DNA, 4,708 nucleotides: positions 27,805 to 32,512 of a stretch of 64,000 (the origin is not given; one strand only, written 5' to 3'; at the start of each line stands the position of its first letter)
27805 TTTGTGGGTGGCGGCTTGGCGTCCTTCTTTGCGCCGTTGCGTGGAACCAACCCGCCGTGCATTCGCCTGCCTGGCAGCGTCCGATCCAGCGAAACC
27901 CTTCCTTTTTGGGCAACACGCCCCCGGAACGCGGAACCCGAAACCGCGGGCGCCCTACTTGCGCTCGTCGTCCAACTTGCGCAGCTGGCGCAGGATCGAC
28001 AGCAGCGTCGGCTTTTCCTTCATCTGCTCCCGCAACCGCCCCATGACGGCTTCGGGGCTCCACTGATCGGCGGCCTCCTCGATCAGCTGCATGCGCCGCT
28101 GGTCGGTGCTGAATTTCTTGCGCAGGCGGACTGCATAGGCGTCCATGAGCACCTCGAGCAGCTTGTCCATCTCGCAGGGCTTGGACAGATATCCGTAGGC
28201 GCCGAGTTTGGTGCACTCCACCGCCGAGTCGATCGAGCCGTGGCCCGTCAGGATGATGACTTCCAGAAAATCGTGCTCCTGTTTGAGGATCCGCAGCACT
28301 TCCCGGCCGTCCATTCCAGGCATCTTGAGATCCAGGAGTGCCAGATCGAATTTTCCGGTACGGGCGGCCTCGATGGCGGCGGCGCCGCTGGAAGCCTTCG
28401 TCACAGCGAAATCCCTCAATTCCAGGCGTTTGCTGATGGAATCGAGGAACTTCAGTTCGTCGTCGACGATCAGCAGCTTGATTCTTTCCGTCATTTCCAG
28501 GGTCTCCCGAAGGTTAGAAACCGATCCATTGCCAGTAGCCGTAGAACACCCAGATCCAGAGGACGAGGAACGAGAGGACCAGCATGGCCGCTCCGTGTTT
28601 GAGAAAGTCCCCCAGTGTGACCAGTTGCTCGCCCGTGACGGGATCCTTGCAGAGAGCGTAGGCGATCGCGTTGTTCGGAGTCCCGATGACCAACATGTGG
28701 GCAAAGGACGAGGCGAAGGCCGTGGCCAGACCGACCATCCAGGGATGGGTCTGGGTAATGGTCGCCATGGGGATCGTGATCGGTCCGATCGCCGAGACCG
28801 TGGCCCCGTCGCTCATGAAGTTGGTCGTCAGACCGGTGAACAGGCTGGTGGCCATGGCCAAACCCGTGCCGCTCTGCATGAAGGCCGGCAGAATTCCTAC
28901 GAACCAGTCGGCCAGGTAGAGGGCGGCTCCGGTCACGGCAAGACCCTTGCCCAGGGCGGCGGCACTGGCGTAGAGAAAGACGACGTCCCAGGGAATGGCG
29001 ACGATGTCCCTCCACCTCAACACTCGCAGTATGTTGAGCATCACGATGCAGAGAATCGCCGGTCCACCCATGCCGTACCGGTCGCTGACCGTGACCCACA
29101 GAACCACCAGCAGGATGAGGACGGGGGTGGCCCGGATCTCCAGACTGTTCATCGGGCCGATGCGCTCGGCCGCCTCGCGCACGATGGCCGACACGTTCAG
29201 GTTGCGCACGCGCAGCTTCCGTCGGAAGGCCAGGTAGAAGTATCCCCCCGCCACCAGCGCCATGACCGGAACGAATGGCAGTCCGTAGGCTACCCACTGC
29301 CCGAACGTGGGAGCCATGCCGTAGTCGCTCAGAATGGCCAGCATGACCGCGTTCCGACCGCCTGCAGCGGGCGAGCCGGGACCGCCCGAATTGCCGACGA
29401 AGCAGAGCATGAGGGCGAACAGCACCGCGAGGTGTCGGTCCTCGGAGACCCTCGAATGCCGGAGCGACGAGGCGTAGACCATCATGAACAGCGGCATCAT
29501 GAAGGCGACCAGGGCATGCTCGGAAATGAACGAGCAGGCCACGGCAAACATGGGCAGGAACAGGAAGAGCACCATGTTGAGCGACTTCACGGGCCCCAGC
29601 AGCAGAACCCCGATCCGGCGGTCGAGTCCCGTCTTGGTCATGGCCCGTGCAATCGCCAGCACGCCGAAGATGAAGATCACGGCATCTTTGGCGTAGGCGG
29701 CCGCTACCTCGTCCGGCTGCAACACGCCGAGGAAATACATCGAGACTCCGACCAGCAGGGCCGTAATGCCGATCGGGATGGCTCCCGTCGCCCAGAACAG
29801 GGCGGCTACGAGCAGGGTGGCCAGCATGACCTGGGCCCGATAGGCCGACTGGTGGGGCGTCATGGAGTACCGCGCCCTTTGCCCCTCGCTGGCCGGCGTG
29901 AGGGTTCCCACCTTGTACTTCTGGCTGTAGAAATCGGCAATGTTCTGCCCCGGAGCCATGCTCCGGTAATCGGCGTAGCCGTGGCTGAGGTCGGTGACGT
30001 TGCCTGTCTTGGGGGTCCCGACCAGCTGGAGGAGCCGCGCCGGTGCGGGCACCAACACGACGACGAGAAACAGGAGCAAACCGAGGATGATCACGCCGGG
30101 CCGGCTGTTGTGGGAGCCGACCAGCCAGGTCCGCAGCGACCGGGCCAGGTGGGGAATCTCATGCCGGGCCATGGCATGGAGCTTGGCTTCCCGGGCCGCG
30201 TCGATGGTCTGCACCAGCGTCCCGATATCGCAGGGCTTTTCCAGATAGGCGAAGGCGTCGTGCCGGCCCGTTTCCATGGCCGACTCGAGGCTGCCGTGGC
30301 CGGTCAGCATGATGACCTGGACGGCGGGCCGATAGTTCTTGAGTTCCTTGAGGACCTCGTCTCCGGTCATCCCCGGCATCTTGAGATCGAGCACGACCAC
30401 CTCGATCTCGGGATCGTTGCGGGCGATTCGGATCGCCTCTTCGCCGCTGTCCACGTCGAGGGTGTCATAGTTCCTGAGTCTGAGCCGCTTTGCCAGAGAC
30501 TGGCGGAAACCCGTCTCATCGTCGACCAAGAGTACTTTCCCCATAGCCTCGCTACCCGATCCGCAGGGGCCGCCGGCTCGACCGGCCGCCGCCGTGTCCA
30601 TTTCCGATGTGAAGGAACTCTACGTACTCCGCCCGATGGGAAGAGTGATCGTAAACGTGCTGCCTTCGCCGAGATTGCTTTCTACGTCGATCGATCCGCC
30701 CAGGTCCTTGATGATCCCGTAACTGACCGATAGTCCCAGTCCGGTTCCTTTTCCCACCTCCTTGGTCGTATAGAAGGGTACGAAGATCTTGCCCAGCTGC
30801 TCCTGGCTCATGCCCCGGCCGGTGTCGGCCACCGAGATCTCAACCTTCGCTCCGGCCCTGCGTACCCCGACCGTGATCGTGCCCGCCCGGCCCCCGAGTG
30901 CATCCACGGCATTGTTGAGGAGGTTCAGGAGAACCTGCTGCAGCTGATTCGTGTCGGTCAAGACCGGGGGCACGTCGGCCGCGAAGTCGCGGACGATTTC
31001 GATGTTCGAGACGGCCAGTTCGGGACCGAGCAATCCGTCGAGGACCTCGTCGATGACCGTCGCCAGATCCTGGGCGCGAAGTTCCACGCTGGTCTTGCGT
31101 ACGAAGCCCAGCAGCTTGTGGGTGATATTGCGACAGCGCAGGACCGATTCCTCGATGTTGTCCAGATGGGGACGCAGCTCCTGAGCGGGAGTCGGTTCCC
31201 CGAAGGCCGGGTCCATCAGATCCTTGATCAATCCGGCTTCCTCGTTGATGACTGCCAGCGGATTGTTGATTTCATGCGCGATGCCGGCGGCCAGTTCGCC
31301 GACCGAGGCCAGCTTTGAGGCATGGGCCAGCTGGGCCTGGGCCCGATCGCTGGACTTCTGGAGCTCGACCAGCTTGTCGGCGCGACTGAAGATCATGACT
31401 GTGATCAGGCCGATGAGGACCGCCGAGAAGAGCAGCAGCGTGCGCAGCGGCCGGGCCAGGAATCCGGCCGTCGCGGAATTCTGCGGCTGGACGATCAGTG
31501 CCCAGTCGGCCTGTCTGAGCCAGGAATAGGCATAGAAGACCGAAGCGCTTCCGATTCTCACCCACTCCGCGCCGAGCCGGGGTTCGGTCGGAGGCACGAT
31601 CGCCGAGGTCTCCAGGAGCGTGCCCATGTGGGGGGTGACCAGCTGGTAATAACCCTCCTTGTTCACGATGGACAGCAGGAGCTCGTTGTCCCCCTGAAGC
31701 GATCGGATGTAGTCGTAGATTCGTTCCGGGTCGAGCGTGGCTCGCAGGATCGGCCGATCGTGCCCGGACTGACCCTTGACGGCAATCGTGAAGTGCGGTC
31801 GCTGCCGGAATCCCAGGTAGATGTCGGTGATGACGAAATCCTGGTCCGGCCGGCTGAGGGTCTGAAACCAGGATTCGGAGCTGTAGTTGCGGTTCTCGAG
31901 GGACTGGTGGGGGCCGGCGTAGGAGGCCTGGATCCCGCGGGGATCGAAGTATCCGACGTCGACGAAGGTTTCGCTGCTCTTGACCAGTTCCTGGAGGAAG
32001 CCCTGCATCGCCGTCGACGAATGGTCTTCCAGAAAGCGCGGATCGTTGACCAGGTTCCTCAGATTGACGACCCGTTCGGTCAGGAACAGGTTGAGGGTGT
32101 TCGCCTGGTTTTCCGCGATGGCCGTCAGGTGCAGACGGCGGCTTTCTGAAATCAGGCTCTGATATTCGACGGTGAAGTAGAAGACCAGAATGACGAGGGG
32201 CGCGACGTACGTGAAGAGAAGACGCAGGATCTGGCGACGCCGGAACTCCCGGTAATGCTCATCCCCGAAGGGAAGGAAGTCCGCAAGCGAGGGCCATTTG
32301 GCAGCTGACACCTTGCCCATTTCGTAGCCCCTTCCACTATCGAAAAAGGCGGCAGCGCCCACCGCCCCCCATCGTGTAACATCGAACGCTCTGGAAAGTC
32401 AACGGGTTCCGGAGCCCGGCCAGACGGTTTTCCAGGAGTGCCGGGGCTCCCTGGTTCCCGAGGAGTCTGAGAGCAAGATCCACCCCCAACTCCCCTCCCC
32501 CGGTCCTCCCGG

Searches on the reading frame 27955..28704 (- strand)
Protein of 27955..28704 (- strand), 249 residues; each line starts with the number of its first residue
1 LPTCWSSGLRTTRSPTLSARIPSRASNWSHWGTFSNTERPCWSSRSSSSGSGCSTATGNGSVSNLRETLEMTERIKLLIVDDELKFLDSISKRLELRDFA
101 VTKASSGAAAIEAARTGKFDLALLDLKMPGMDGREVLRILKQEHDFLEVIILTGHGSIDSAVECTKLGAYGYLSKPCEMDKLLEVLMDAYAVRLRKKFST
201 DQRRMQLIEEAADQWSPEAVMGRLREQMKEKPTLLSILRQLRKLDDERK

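Call 10: search_protein_families(library=pfam, proteins=[window:27955-28704:-], max_evalue=0.00001)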
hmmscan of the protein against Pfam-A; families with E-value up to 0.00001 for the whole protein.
window:27955-28704:- (249 aa): 1 family
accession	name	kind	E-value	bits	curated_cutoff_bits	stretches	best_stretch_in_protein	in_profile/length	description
PF00072.30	Response_reg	-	1.2e-28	99.9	30.2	1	78-185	2-109/111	Response regulator receiver domain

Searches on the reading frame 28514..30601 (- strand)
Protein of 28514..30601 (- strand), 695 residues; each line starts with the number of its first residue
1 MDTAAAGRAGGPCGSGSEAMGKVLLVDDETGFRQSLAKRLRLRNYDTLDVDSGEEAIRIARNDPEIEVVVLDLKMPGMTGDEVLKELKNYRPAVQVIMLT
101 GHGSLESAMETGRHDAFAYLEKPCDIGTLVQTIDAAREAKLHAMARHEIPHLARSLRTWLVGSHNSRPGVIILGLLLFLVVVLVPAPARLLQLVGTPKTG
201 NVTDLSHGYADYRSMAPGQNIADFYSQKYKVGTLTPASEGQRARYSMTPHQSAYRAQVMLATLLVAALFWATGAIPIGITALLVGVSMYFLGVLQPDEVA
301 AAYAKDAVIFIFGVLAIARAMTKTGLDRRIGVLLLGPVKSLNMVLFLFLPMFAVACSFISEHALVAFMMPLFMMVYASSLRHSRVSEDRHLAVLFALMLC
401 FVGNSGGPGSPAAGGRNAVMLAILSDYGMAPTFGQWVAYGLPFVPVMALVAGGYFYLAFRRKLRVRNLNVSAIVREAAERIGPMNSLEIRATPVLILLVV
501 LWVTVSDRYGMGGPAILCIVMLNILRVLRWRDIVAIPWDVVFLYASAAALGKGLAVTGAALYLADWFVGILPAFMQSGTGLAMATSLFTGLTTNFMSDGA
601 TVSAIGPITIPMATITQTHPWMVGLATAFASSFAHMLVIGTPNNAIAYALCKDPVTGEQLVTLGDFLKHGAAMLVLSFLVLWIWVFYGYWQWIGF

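Call 3: search_protein_families(library=pfam, proteins=[window:28514-30601:-], max_evalue=0.01)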
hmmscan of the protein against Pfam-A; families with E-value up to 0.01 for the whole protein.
window:28514-30601:- (695 aa): 4 families
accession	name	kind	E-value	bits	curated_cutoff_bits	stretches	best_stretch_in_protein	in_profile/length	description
PF00939.25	Na_sulph_symp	-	6.3e-35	121.5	27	1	255-693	29-469/472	Sodium:sulfate symporter transmembrane region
PF03600.22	CitMHS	-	3.1e-28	99.3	31.9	2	268-619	2-327/336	Citrate transporter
PF00072.30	Response_reg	-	5.3e-23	81.7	30.2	1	23-133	1-110/111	Response regulator receiver domain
PF03709.21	OKR_DC_1_N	-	0.003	18.2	29.3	0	34-87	7-57/111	Orn/Lys/Arg decarboxylase, N-terminal domain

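Call 4: search_protein_families(library=ncbifam, proteins=[window:28514-30601:-], max_evalue=0.01)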
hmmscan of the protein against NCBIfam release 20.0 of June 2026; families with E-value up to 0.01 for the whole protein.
window:28514-30601:- (695 aa): 85 families (the best 25 are shown)
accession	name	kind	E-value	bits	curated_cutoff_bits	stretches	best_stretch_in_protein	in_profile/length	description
TIGR00785.1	dass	subfamily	9.7e-50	169.6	198.6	1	250-682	4-443/444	DASS family sodium-coupled anion symporter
NF011695.0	PRK15115.1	equivalog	3.5e-20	72.2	763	1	20-143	6-128/445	two-component system response regulator GlrR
NF053512.1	nitric_RR_NosR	exception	4.3e-20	72.1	400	1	23-145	1-123/422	response regulator c-di-GMP phosphodiesterase, NosR family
NF008469.0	PRK11361.1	equivalog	5.4e-19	68.2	714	1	19-158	3-138/461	acetoacetate metabolism transcriptional regulator AtoC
NF006900.1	PRK09390.1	equivalog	1.4e-18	67.2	255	1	21-144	5-127/203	response regulator FixJ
TIGR01818.1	ntrC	equivalog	8.6e-18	64.4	558.6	1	23-142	1-119/463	nitrogen regulation protein NR(I)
NF033791.1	ActR_PrrA_rreg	equivalog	1.7e-16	60.7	250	1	23-140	4-120/173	ActR/PrrA/RegA family redox response regulator transcription factor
NF041946.1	LuxO_transreg_Vib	equivalog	2.2e-16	59.7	800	1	50-140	26-115/463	quorum-sensing sigma-54 dependent transcriptional regulator LuxO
NF046026.1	HisKinCckACaul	equivalog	1.6e-15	56.3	1000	1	20-133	558-672/678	cell cycle histidine kinase CckA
NF040749.1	tetrathio_RR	equivalog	2.9e-15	56.5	290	1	25-153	4-131/191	tetrathionate respiration response regulator TtrR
NF008176.1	PRK10923.1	equivalog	5.2e-15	55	620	1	21-136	4-118/469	nitrogen regulation protein NR(I)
NF046020.1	HisKinCckABruc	equivalog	5.3e-15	54.3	1000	1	21-132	750-862/868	cell cycle histidine kinase CckA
NF051870.1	NAssimRespRegNtrX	equivalog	1e-14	54.3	600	1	22-140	3-122/452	nitrogen assimilation response regulator NtrX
NF047793.1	ResRegPgtA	equivalog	5.6e-14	51.8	650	1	22-162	7-144/414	two-component system response regulator PgtA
NF007689.0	PRK10365.1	equivalog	1.6e-13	50.3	760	1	22-137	7-121/441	sigma-54-dependent response regulator transcription factor ZraR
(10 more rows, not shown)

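Call 85: find_homologous_proteins(query=window:28514-30601:-, max_evalue=1e-20)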
Query window:28514-30601:- (695 aa): 1491 proteins with E <= 1e-20 among 8000 candidates; the best 120 are listed.
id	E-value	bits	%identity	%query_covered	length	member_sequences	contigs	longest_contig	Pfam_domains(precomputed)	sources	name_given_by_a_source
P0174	0.0e+0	1500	100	97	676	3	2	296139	PF00939.26,PF03600.23,PF00072.31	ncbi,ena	ncbi:MAG: SLC13 family permease [Acidobacteriota bacterium]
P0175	0.0e+0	1337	87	97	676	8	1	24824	PF00939.26,PF03600.23,PF00072.31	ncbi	-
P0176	0.0e+0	1301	85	97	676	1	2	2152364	PF00939.26,PF03600.23,PF00072.31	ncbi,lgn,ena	-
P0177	0.0e+0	1286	84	97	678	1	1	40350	PF00939.26,PF03600.23,PF00072.31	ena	-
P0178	0.0e+0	1096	71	97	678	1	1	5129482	PF00939.26,PF03600.23,PF00072.31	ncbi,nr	ncbi:MAG: anion permease [Acidobacteriota bacterium]|nr:MAG: anion permease [Acidobacteriota bacteri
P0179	0.0e+0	1093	72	97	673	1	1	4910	PF00939.26,PF03600.23,PF00072.31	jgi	-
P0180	0.0e+0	1091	72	97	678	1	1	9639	PF00939.26,PF03600.23,PF00072.31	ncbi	-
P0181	0.0e+0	1081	71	97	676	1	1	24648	PF00939.26,PF03600.23,PF00072.31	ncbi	-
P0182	0.0e+0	1080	71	97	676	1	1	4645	PF00939.26,PF03600.23,PF00072.31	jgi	-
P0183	0.0e+0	1075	70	97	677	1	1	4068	PF00939.26,PF03600.23,PF00072.31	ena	-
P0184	0.0e+0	1074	71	97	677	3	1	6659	PF00939.26,PF03600.23,PF00072.31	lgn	-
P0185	0.0e+0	1074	68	97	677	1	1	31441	PF00939.26,PF03600.23,PF00072.31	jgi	jgi:sodium-dependent dicarboxylate transporter 2/3/5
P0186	0.0e+0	1074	68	97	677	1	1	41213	PF00939.26,PF03600.23,PF00072.31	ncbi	ncbi:MAG: SLC13 family permease [bacterium]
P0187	0.0e+0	1072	70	97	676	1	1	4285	PF00939.26,PF03600.23,PF00072.31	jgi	jgi:sodium-dependent dicarboxylate transporter 2/3/5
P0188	0.0e+0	1072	70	97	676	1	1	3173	PF00939.26,PF03600.23,PF00072.31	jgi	jgi:sodium-dependent dicarboxylate transporter 2/3/5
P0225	0.0e+0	1051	68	97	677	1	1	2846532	PF00939.26,PF03600.23,PF00072.31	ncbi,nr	ncbi:MAG: anion permease [Candidatus Zixiibacteriota bacterium]|nr:MAG: anion permease [candidate di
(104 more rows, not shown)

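Call 86: find_encoding_contigs(protein=P0178, flank=9000, max_places=1)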
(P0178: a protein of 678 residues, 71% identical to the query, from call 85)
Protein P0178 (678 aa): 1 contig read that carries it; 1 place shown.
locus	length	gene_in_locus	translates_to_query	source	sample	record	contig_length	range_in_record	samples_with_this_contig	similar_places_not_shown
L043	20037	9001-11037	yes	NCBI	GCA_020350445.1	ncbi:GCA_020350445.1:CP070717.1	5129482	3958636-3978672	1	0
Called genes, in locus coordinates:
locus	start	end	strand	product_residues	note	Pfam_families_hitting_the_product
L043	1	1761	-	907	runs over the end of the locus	PF25778:DUF7948, PF06739:SBBP (faint)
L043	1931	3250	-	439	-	PF01235:Na_Ala_symp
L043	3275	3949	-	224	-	PF00300:His_Phos_1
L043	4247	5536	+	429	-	PF07690:MFS_1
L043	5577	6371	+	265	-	PF00557:Peptidase_M24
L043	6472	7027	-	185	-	PF02353:CMAS, PF13489:Methyltransf_23 (weak), PF13847:Methyltransf_31, PF08241:Methyltransf_11, PF08242:Methyltransf_12, PF13649:Methyltransf_25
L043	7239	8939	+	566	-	PF02743:dCache_1, PF00512:HisKA, PF02518:HATPase_c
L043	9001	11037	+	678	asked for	PF00072:Response_reg, PF00939:Na_sulph_symp, PF03600:CitMHS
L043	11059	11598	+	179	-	PF00072:Response_reg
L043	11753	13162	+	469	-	PF16930:Porin_5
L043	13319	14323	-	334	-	PF04055:Radical_SAM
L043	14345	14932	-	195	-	-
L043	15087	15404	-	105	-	PF13911:AhpC-TSA_2 (faint)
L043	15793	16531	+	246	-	PF01370:Epimerase, PF04321:RmlD_sub_bind, PF02719:Polysacc_synt_2 (weak), PF16363:GDP_Man_Dehyd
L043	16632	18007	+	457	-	-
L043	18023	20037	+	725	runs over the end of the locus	-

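Call 87: find_encoding_contigs(protein=P0225, flank=9000, max_places=1)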
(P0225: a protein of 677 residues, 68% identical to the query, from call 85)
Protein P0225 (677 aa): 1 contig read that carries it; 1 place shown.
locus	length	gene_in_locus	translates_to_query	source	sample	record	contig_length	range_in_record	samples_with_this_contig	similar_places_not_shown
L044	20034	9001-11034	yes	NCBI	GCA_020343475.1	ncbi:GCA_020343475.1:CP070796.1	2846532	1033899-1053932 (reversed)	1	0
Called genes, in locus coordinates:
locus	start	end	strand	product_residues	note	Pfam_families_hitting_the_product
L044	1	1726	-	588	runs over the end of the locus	PF00664:ABC_membrane, PF00005:ABC_tran, PF02463:SMC_N (faint)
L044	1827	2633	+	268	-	PF00376:MerR, PF12728:HTH_17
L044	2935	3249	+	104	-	PF04358:DsrC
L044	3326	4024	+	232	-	PF02665:Nitrate_red_gam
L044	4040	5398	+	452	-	PF00037:Fer4 (faint), PF13183:Fer4_8, PF13237:Fer4_10 (faint), PF13534:Fer4_17, PF02754:CCG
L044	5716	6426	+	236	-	PF01209:Ubie_methyltran, PF00891:Methyltransf_2 (weak), PF05175:MTS (weak), PF13847:Methyltransf_31, PF08241:Methyltransf_11, PF08242:Methyltransf_12, PF13649:Methyltransf_25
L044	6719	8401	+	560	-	PF02743:dCache_1, PF00512:HisKA, PF02518:HATPase_c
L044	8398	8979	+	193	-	PF00571:CBS (faint)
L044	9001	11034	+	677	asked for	PF00072:Response_reg, PF03600:CitMHS, PF00939:Na_sulph_symp, PF03600:CitMHS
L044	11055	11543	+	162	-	PF00072:Response_reg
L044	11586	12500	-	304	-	PF03631:Virul_fac_BrkB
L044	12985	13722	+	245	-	PF01471:PG_binding_1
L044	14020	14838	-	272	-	PF02548:Pantoate_transf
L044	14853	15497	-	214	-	PF01712:dNK, PF13238:AAA_18 (faint), PF02223:Thymidylate_kin (weak)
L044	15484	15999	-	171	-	PF01288:HPPK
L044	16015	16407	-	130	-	PF02152:FolB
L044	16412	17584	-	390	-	PF00155:Aminotran_1_2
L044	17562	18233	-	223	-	PF00596:Aldolase_II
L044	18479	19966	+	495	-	PF00089:Trypsin, PF13365:Trypsin_2, PF00595:PDZ (weak), PF13180:PDZ_2, PF12812:PDZ_1 (faint), PF17820:PDZ_6, PF13180:PDZ_2 (weak), PF17820:PDZ_6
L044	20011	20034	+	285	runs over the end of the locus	PF00140:Sigma70_r1_2, PF04542:Sigma70_r2, PF04539:Sigma70_r3, PF04545:Sigma70_r4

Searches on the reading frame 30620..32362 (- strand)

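Call 3: search_protein_families(library=pfam, proteins=[window:30620-32362:-], max_evalue=0.01)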
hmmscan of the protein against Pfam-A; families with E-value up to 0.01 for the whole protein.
window:30620-32362:- (580 aa): 5 families
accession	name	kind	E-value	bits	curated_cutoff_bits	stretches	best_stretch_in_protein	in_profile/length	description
PF02518.31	HATPase_c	-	6.9e-28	97.7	26.4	1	470-576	2-109/111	Histidine kinase-, DNA gyrase B-, and HSP90-like ATPase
PF00512.31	HisKA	-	3.7e-10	40.1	26.9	1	355-424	3-64/66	His Kinase A (phospho-acceptor) domain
PF02743.24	dCache_1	-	9e-09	35.7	45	1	78-291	10-239/240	Cache domain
PF13589.12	HATPase_c_3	-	0.00016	22.2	25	1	474-527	3-54/137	Histidine kinase-, DNA gyrase B-, and HSP90-like ATPase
PF14501.12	HATPase_c_5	-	0.0022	18.3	22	1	474-563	6-91/102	GHKL domain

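Call 4: search_protein_families(library=ncbifam, proteins=[window:30620-32362:-], max_evalue=0.01)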
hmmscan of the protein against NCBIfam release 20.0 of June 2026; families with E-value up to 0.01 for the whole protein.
window:30620-32362:- (580 aa): 87 families (the best 25 are shown)
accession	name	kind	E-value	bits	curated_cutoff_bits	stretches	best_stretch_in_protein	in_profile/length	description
NF008468.0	PRK11360.1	equivalog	4.6e-56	190.4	646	1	339-578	381-610/616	two-component system sensor histidine kinase AtoS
NF007688.0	PRK10364.1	equivalog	3.6e-50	171.1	479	1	309-576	198-451/460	two-component system sensor histidine kinase ZraS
NF038348.1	T2SS_HK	subfamily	4.7e-49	167.3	450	2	403-576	404-573/574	histidine kinase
NF010411.0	PRK13837.1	equivalog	2.1e-47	161.7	647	1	330-577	426-676/828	two-component system VirA-like sensor kinase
NF052574.1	HisKinEspCMyxo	equivalog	2.5e-44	151.6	1200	1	340-576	403-637/785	serine histidine kinase EspC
NF046020.1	HisKinCckABruc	equivalog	2.6e-44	151.3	1000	1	342-575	468-706/868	cell cycle histidine kinase CckA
NF053867.1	SprKinKinDBac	equivalog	9.7e-41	139.7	775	1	280-577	219-498/500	sporulation kinase KinD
NF052573.1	HisKinEspAMyxo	equivalog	2.4e-40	138.3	1400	1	340-575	370-610/755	serine histidine kinase EspA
NF041777.1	sens_FixL_Rhizob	equivalog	1.2e-39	136.3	850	1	339-578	247-483/485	sensor protein FixL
NF046026.1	HisKinCckACaul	equivalog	5.6e-38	130.5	1000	1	341-577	289-533/678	cell cycle histidine kinase CckA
NF010076.0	PRK13557.1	subfamily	1.2e-37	129.6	631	1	341-577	150-395/540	histidine kinase famiy protein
NF047466.1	hybrid_RR_LvrB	exception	5.5e-34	117.9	500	1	341-576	139-376/377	hybrid histidine kinase/response regulator LvrB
NF047497.1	HK_LIC_12097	equivalog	2e-32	112.3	500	1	330-576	127-366/367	LIC_12097 family sensor histidine kinase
NF046044.1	PnpS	equivalog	8.9e-30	104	400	1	358-575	174-390/390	two-component system histidine kinase PnpS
NF006800.0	PRK09303.1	equivalog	4.4e-29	101.6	342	1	327-578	130-379/383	histidine kinase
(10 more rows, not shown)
